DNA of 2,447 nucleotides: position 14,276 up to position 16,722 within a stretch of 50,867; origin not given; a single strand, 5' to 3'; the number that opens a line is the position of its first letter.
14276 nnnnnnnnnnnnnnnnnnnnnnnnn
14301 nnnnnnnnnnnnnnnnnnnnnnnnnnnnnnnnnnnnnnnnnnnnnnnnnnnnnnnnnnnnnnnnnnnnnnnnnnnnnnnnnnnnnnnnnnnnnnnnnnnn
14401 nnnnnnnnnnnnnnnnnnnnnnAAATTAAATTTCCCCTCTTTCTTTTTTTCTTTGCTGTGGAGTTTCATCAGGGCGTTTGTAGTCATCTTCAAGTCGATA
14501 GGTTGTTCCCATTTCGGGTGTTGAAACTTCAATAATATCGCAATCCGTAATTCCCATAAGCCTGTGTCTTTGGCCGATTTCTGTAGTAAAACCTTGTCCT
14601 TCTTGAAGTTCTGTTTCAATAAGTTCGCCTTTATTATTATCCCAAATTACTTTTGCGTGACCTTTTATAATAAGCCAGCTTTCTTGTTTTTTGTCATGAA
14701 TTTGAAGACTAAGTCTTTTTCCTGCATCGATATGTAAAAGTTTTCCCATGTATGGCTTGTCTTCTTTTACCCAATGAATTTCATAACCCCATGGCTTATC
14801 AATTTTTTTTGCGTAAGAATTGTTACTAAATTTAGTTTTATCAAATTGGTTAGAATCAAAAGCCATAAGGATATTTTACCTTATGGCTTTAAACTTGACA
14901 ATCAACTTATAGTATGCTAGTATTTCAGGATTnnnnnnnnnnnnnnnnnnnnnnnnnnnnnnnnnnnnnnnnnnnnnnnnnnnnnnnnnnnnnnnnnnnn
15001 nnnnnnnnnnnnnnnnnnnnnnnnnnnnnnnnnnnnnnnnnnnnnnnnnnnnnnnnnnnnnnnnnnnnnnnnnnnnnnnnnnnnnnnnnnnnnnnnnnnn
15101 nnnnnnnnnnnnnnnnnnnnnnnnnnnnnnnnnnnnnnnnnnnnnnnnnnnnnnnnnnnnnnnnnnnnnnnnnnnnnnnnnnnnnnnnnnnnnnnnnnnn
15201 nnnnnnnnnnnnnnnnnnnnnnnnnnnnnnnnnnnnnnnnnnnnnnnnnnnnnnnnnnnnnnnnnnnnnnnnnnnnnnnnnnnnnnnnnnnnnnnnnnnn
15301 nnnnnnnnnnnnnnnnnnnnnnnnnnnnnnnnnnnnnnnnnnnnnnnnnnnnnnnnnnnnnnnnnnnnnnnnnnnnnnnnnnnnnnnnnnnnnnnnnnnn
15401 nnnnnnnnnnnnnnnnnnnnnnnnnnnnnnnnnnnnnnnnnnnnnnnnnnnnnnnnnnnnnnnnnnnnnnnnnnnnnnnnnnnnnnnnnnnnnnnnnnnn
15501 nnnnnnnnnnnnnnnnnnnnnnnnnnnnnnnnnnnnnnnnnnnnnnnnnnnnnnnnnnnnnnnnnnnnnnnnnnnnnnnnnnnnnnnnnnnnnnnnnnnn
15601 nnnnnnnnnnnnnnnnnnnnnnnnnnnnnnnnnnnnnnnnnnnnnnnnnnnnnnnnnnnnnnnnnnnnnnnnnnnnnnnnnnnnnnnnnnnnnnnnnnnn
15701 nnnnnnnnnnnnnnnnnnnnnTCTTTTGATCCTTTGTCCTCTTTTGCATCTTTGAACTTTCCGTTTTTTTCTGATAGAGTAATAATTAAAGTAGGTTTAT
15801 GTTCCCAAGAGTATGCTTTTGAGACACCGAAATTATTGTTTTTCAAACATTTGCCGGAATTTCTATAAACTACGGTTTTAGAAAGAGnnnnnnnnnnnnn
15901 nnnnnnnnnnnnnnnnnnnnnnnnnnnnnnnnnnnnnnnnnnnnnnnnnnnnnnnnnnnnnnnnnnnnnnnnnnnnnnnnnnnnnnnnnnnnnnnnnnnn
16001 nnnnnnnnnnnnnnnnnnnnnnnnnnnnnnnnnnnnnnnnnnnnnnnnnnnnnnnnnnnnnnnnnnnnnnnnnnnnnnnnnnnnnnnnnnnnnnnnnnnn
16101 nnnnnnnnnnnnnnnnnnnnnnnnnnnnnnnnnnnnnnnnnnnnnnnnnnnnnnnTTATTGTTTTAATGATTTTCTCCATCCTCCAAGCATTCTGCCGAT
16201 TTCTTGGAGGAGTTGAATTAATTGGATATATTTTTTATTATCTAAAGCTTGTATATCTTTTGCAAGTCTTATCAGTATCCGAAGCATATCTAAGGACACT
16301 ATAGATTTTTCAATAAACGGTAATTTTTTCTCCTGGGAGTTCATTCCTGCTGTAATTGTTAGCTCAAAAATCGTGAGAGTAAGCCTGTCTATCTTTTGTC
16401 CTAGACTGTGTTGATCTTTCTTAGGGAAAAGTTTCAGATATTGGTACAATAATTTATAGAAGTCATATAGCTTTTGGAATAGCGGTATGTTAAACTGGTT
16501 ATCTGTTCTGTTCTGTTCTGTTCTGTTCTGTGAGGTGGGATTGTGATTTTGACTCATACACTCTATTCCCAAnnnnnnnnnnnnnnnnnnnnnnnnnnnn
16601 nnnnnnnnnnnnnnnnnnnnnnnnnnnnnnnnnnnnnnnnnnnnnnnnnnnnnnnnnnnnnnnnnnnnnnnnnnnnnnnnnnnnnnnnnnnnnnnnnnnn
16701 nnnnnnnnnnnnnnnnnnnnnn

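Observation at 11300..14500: Chain of gene cassettes, each ending in a decayed copy of one gene's 3' end (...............*)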

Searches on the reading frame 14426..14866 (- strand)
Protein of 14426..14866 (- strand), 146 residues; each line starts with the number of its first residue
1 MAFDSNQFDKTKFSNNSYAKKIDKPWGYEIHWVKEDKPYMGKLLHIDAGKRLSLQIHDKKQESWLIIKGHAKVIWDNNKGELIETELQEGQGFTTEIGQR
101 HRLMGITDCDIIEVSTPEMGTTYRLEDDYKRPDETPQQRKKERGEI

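Call 5: search_protein_families(library=pfam, proteins=[window:14426-14866:-], max_evalue=0.01)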
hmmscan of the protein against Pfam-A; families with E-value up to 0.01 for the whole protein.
window:14426-14866:- (146 aa): 2 families
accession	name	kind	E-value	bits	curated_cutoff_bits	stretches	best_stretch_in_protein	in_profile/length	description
PF01050.24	MannoseP_isomer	-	1.6e-11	44.9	23.6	1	18-131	8-113/116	Mannose-6-phosphate isomerase C-terminal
PF07883.17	Cupin_2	-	0.0016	18.6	27.2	1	44-103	3-56/70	Cupin domain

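Call 7: find_homologous_proteins(query=window:14426-14866:-)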
Query window:14426-14866:- (146 aa): 3534 proteins with E <= 0.001 among 3534 candidates; the best 120 are listed.
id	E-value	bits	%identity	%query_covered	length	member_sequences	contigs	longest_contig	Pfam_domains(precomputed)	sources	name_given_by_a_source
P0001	2.2e-85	302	89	100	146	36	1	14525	PF01050.25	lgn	-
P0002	3.8e-82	291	90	95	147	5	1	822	PF01050.25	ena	-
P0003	4.4e-78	278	81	100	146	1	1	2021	PF01050.25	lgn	-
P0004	1.3e-76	273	79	100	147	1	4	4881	PF01050.25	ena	-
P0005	1.4e-76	273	83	96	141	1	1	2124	PF01050.25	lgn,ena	-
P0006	1.7e-76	273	79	100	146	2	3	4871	PF01050.25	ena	-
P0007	2.4e-76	272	79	99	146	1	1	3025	PF01050.25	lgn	-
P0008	2.8e-76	272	78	100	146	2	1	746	PF01050.25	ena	-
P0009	3.6e-76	272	79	99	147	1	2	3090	PF01050.25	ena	-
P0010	6.2e-76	271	81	97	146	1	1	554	PF01050.25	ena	-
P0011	8.2e-76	271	78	100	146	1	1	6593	PF01050.25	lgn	-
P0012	1.0e-75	270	77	98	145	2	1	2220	PF01050.25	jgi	jgi:mannose-6-phosphate isomerase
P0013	1.7e-75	270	81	96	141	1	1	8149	PF01050.25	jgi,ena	-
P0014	2.0e-75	269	79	97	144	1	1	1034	PF01050.25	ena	-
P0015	2.4e-75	269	77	100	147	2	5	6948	PF01050.25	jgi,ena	-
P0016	5.6e-75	268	81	95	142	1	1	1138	PF01050.25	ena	-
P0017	6.8e-75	268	78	100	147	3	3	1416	PF01050.25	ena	-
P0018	3.1e-74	266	78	98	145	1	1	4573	PF01050.25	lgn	-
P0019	3.3e-74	265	81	95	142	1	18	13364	PF01050.25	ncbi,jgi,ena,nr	ncbi:MAG: hypothetical protein A3D74_00610 [Candidatus Levybacteria bacterium RIFCSPHIGHO2_02_FULL_3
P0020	3.6e-74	265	77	98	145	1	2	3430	PF01050.25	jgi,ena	-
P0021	4.0e-74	265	81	94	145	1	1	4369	PF01050.25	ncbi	-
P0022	4.1e-74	265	80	98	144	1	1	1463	PF01050.25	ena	-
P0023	5.7e-74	265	77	97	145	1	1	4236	PF01050.25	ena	-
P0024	5.8e-74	265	75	98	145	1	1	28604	PF01050.25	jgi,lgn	-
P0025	6.3e-74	264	78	99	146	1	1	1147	PF01050.25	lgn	-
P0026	7.3e-74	264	76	99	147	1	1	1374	PF01050.25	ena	-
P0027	7.8e-74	264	83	95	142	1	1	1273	PF01050.25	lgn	-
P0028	8.2e-74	264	80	96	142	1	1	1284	PF01050.25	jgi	jgi:mannose-6-phosphate isomerase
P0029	8.4e-74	264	77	98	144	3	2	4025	PF01050.25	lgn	-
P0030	8.6e-74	264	76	97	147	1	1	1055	PF01050.25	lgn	-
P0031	8.9e-74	264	76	99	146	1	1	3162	PF01050.25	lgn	-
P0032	9.9e-74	264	80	95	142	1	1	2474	PF01050.25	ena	-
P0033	1.0e-73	264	76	97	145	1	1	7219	PF01050.25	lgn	-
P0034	1.1e-73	264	77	95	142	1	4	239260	PF01050.25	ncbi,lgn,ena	-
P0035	1.2e-73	264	76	98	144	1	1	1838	PF01050.25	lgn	-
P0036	1.4e-73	263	79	95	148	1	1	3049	PF01050.25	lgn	-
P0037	1.6e-73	263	79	98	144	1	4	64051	PF01050.25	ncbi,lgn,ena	-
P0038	1.8e-73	263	80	94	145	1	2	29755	PF01050.25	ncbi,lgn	-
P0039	1.8e-73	263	76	96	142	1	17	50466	PF01050.25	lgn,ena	-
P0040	1.9e-73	263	78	100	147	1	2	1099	PF01050.25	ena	-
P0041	3.4e-73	262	76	98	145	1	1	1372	PF01050.25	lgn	-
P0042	5.1e-73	262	75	100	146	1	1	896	PF01050.25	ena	-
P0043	5.5e-73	261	78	95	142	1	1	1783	PF01050.25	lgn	-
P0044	7.2e-73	261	78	99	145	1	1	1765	PF01050.25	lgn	-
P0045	1.0e-72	261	75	97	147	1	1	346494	PF01050.25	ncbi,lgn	-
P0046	1.1e-72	260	74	98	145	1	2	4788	PF01050.25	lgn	-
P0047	1.3e-72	260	80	95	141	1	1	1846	PF01050.25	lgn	-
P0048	2.2e-72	260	78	98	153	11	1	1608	PF01050.25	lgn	-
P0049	2.5e-72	259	79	96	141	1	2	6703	PF01050.25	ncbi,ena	-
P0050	2.6e-72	259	76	98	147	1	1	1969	PF01050.25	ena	-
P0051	3.4e-72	259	74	98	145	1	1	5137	PF01050.25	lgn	-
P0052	3.6e-72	259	72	99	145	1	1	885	PF01050.25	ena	-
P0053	3.7e-72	259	74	99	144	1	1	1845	PF01050.25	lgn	-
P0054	3.8e-72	259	75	97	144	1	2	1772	PF01050.25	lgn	-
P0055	4.1e-72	259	72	100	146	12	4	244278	PF01050.25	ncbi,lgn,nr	ncbi:MAG: cupin [Candidatus Levybacteria bacterium]|nr:cupin [Candidatus Levybacteria bacterium]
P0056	4.2e-72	259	73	98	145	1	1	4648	PF01050.25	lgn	-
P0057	4.7e-72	258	78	98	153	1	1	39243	PF01050.25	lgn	-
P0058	5.3e-72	258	73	98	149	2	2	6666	PF01050.25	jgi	jgi:mannose-6-phosphate isomerase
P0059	5.3e-72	258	73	98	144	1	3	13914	PF01050.25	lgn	-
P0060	5.7e-72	258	80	95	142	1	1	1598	PF01050.25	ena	-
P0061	7.5e-72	258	78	95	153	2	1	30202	PF01050.25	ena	-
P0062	7.6e-72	258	73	98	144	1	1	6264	PF01050.25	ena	-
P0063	7.6e-72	258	76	95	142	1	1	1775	PF01050.25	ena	-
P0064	8.2e-72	258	74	98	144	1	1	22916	PF01050.25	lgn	-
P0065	8.4e-72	258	73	97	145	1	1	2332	PF01050.25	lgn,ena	-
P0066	8.5e-72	258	74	96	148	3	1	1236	PF01050.25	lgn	-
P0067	9.0e-72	258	74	99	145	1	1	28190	PF01050.25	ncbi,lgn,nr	ncbi:MAG TPA: cupin [Patescibacteria group bacterium]|nr:cupin [Patescibacteria group bacterium]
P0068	9.2e-72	257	76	96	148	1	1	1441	PF01050.25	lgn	-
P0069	9.6e-72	257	76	96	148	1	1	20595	PF01050.25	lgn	-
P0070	9.7e-72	257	74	99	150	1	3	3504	PF01050.25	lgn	-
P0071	1.3e-71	257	77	98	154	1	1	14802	PF01050.25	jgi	jgi:mannose-6-phosphate isomerase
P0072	1.4e-71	257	76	91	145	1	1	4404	PF01050.25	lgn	-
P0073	1.4e-71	257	75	97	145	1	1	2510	PF01050.25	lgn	-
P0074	1.5e-71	257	74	98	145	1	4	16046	PF01050.25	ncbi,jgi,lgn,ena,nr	ncbi:MAG TPA: cupin [Patescibacteria group bacterium]|jgi:mannose-6-phosphate isomerase-like protein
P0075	1.7e-71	257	73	98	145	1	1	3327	PF01050.25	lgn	-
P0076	1.8e-71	257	74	99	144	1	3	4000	PF01050.25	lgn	-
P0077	2.1e-71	256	72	99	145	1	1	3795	PF01050.25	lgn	-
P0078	2.1e-71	256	73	99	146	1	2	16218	PF01050.25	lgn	-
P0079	2.1e-71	256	77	97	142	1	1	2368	PF01050.25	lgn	-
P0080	2.2e-71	256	74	99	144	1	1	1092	PF01050.25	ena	-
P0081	2.3e-71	256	76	96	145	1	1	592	PF01050.25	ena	-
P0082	2.6e-71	256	73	98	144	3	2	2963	PF01050.25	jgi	-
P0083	2.7e-71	256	78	95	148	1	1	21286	PF01050.25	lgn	-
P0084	2.8e-71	256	75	97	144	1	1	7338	PF01050.25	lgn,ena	-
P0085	2.9e-71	256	77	95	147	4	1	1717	PF01050.25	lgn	-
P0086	3.0e-71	256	75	98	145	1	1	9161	PF01050.25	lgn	-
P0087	3.0e-71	256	74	99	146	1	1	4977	PF01050.25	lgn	-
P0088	3.3e-71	256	76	95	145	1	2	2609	PF01050.25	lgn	-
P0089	3.3e-71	256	74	99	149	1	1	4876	PF01050.25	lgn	-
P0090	3.3e-71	256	74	97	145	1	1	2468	PF01050.25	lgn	-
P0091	3.8e-71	255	73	98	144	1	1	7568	PF01050.25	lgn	-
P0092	3.9e-71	255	74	97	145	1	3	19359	PF01050.25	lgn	-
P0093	4.2e-71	255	75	96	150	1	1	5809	PF01050.25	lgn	-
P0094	4.4e-71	255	75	97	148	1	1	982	PF01050.25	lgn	-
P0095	4.4e-71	255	75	95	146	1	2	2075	PF01050.25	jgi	jgi:mannose-6-phosphate isomerase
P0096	4.5e-71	255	74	97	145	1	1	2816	PF01050.25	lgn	-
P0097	4.7e-71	255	73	96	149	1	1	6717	PF01050.25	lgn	-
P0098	4.9e-71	255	72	97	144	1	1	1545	PF01050.25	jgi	jgi:mannose-6-phosphate isomerase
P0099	5.3e-71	255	73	98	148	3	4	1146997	PF01050.25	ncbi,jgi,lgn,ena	jgi:mannose-6-phosphate isomerase-like protein (cupin superfamily)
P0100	5.8e-71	255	72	99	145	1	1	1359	PF01050.25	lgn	-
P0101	6.3e-71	255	74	99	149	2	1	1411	PF01050.25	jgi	-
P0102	6.7e-71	255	75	98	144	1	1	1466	PF01050.25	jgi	jgi:mannose-6-phosphate isomerase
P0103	7.3e-71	255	75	98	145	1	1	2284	PF01050.25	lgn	-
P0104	7.3e-71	255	78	95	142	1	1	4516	PF01050.25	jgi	-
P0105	7.6e-71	255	72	99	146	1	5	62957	PF01050.25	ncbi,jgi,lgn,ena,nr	ncbi:cupin [Candidatus Saccharibacteria bacterium]|nr:cupin [Candidatus Saccharibacteria bacterium]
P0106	7.6e-71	255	71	99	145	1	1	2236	PF01050.25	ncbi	-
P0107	8.0e-71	254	75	95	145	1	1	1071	PF01050.25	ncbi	-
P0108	8.0e-71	254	76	98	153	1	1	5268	PF01050.25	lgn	-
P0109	8.6e-71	254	74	98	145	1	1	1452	PF01050.25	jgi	-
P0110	8.7e-71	254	75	97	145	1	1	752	PF01050.25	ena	-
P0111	9.5e-71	254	73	98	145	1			PF01050.25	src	-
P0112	1.0e-70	254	78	95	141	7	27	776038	PF01050.25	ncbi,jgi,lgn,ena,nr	ncbi:MAG: hypothetical protein A3B47_04365 [Candidatus Levybacteria bacterium RIFCSPLOWO2_01_FULL_39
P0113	1.0e-70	254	73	98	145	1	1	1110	PF01050.25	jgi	jgi:mannose-6-phosphate isomerase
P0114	1.3e-70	254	73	98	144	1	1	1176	PF01050.25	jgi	jgi:mannose-6-phosphate isomerase-like protein (cupin superfamily)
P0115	1.3e-70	254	73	98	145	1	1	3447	PF01050.25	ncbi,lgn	-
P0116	1.3e-70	254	73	99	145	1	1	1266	PF01050.25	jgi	jgi:mannose-6-phosphate isomerase-like protein (cupin superfamily)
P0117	1.4e-70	254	73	97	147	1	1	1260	PF01050.25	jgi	jgi:mannose-6-phosphate isomerase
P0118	1.5e-70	254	74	99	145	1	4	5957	PF01050.25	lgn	-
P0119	1.5e-70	254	78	95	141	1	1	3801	PF01050.25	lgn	-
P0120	1.5e-70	254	74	97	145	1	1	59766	PF01050.25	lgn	-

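Call 9: find_related_loci(query=window:14426-14866:-, collection=genome_contigs, flank=8000)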
Query window:14426-14866:- (146 aa) in genome_contigs; peptide patterns used: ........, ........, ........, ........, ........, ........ (x = any residue, [..] = any of these).
218 stretches matched a pattern; 204 encode a relative of the query (tblastn E <= 1e-3); the best 80 are kept; 80 distinct loci.
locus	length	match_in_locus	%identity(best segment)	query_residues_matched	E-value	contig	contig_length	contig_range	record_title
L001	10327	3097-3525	79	3-145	2e-77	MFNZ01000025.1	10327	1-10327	MAG: Candidatus Levybacteria bacterium RIFCSPHIGHO2_02_FULL_37_13 rifcsphigho2_02_scaffold_23583, whole genome shotgun s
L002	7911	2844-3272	79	3-145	1e-76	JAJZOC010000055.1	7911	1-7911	MAG: bacterium isolate MAS4.bin4 NODE_11737_length_7911_cov_1.723921, whole genome shotgun sequence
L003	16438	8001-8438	72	1-146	2e-76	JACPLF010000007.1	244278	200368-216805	MAG: Candidatus Levyibacteriota bacterium isolate NC_groundwater_514_Ag_S-0.1um_37_12 S35_SO-1_scaffold_285247, whole ge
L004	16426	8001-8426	75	4-145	3e-76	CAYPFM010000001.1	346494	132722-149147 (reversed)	MAG TPA_asm: uncultured Candidatus Saccharibacteria bacterium isolate SRP170004_co1_270 genome assembly, contig: NODE_24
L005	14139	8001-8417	77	6-144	1e-75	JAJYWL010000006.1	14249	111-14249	MAG: bacterium isolate FK3.bin113 NODE_8554_length_14249_cov_2.652245, whole genome shotgun sequence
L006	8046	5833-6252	79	7-146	9e-75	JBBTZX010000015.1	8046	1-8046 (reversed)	MAG: Patescibacteria group bacterium isolate H14-bin027_1 H14_bin027_1_000000000015, whole genome shotgun sequence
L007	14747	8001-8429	74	3-145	3e-74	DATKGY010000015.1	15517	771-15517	MAG TPA_asm: Patescibacteria group bacterium isolate SMAG_U14563 k141_59862, whole genome shotgun sequence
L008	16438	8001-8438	72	1-146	4e-74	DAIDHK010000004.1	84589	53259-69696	MAG TPA_asm: Candidatus Levyibacteriota bacterium isolate clean343 NODE_4_length_84589_cov_10.978891, whole genome shotg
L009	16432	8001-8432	72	3-146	6e-74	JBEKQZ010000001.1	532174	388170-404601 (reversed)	MAG: Candidatus Levyibacteriota bacterium isolate SPRUCE 49 SPRUCE_49_1, whole genome shotgun sequence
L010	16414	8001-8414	78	8-145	2e-73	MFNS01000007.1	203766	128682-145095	MAG: Candidatus Levybacteria bacterium RIFCSPHIGHO2_01_FULL_40_16 rifcsphigho2_01_scaffold_68, whole genome shotgun sequ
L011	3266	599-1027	74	3-145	3e-73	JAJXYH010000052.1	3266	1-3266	MAG: bacterium isolate BP6.bin75 NODE_76055_length_3266_cov_1.421472, whole genome shotgun sequence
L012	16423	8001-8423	73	4-144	6e-73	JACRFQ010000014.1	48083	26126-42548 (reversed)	MAG: Candidatus Levyibacteriota bacterium isolate NC_groundwater_1729_Pr3_B-0.1um_34_132 SR-2_scaffold_141_614517, whole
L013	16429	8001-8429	72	3-145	2e-72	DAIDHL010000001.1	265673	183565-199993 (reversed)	MAG TPA_asm: Candidatus Levyibacteriota bacterium isolate clean344 NODE_1_length_265673_cov_5.589056, whole genome shotg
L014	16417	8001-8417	76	6-144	3e-72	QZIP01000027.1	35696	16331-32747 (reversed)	MAG: Candidatus Parcubacteria bacterium isolate SURF_62 Ga0104751_1001761, whole genome shotgun sequence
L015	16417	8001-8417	78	7-144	1e-71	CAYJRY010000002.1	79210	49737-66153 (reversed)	MAG TPA_asm: uncultured Gammaproteobacteria bacterium isolate ERP125453_co1_466 genome assembly, contig: NODE_166_length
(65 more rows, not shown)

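Call 16: find_encoding_contigs(protein=P0001, flank=10000, max_places=6)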
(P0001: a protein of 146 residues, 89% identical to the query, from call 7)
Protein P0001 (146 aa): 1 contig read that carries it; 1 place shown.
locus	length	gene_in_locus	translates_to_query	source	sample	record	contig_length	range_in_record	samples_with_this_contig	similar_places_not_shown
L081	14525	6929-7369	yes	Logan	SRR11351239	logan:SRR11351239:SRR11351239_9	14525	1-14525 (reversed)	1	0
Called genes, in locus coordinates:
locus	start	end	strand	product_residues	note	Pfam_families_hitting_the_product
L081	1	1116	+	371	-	?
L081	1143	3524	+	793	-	PF00690:Cation_ATPase_N, PF00122:E1-E2_ATPase, PF00702:Hydrolase, PF13246:Cation_ATPase, PF00689:Cation_ATPase_C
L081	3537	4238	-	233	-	-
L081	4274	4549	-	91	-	PF05491:WHD_RuvB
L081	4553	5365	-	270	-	PF05673:DUF815 (faint), PF05496:RuvB_N, PF00004:AAA, PF07728:AAA_5, PF17864:AAA_lid_4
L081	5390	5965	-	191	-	PF01330:RuvA_N, PF14520:HHH_5, PF07499:RuvA_C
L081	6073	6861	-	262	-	-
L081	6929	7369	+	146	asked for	PF01050:MannoseP_isomer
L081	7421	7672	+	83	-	PF01402:RHH_1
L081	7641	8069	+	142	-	PF01850:PIN (weak), PF13470:PIN_3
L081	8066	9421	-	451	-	PF02844:GARS_N, PF01071:GARS_A, PF02843:GARS_C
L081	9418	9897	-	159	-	PF02075:RuvC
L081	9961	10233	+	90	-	PF02604:PhdYeFM_antitox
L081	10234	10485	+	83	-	PF05016:ParE_toxin, PF15781:ParE-like_toxin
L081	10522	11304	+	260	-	PF01386:Ribosomal_L25p, PF14693:Ribosomal_TL5_C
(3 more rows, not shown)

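Call 17: find_encoding_contigs(protein=window:14426-14866:-, flank=10000, max_places=6)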
Protein window:14426-14866:- (146 aa): 1 contig read that carries it; 1 place shown.
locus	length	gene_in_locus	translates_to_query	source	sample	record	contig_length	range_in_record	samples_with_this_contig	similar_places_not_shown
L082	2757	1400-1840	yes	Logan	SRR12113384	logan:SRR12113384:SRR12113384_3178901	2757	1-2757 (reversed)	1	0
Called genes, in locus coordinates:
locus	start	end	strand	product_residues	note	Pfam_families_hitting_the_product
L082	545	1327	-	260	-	-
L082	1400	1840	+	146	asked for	PF01050:MannoseP_isomer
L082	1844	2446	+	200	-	PF06560:GPI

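Call 19: find_related_loci(query=window:14426-14866:-, collection=metagenome_contigs, flank=8000)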
Query window:14426-14866:- (146 aa) in metagenome_contigs; peptide patterns used: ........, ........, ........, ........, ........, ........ (x = any residue, [..] = any of these).
433 stretches matched a pattern; 370 encode a relative of the query (tblastn E <= 1e-3); the best 80 are kept; 80 distinct loci.
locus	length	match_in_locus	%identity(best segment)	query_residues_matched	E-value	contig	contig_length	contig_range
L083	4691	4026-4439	88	8-145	9e-83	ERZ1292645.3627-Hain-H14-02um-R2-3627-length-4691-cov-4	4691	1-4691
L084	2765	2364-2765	90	8-141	2e-83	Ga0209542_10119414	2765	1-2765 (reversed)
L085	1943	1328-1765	82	1-146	6e-85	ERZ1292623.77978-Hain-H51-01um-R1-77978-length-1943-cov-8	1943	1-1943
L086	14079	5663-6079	87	7-145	8e-81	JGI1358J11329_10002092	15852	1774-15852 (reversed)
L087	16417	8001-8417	86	8-146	1e-80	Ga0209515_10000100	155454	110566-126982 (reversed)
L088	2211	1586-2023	77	1-146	3e-81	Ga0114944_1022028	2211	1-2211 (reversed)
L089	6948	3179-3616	77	1-146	6e-79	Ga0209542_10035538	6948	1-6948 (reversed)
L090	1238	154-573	81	7-146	8e-84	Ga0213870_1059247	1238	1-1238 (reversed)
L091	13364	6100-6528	79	3-145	9e-78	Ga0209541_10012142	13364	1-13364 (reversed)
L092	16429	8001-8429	75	3-145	3e-77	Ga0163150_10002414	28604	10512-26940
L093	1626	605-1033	77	4-146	3e-81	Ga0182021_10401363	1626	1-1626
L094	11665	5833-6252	79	7-146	5e-75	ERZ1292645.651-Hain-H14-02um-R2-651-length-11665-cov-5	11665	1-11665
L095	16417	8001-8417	78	8-146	8e-75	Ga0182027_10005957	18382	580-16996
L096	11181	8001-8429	74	3-145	2e-74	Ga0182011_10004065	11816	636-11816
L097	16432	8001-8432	72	3-146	4e-74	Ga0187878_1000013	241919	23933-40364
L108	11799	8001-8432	74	3-146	6e-73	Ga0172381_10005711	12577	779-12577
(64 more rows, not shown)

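Call 44: search_protein_families(library=pfam, proteins=[L108:8432-8917:-, L087:8461-8793:+], max_evalue=0.01)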
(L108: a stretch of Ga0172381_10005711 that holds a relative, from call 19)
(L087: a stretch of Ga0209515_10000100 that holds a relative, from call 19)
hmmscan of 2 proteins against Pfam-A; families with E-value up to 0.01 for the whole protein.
L108:8432-8917:- (161 aa): 0 families

L087:8461-8793:+ (110 aa): 0 families

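Call 58: search_protein_families(library=ncbifam, proteins=[window:14426-14866:-], max_evalue=0.001)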
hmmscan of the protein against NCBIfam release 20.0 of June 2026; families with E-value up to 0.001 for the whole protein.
window:14426-14866:- (146 aa): 2 families
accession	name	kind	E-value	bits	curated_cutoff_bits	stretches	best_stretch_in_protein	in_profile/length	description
TIGR01479.1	GMP_PMI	equivalog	2.1e-12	46.6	372.95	1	11-133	348-462/467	mannose-1-phosphate guanylyltransferase/mannose-6-phosphate isomerase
NF012004.0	PRK15460.1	equivalog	6.4e-06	25.1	859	1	20-115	367-458/478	mannose-1-phosphate guanyltransferase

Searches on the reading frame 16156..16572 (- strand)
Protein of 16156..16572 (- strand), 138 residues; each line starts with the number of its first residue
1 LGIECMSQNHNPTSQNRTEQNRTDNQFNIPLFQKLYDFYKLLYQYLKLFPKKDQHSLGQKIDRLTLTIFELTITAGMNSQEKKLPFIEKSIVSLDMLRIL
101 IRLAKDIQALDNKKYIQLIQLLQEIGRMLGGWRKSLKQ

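Call 44: search_protein_families(library=pfam, proteins=[window:16156-16572:-], max_evalue=0.01)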
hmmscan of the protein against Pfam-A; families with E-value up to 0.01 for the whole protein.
window:16156-16572:- (138 aa): 2 families
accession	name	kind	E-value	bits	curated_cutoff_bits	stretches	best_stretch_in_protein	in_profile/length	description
PF22296.2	bAvd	-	1.6e-20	74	40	1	32-135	4-106/107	bAvd-like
PF05635.17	23S_rRNA_IVP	-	2e-08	34.8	33.8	1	31-130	5-105/106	23S rRNA-intervening sequence protein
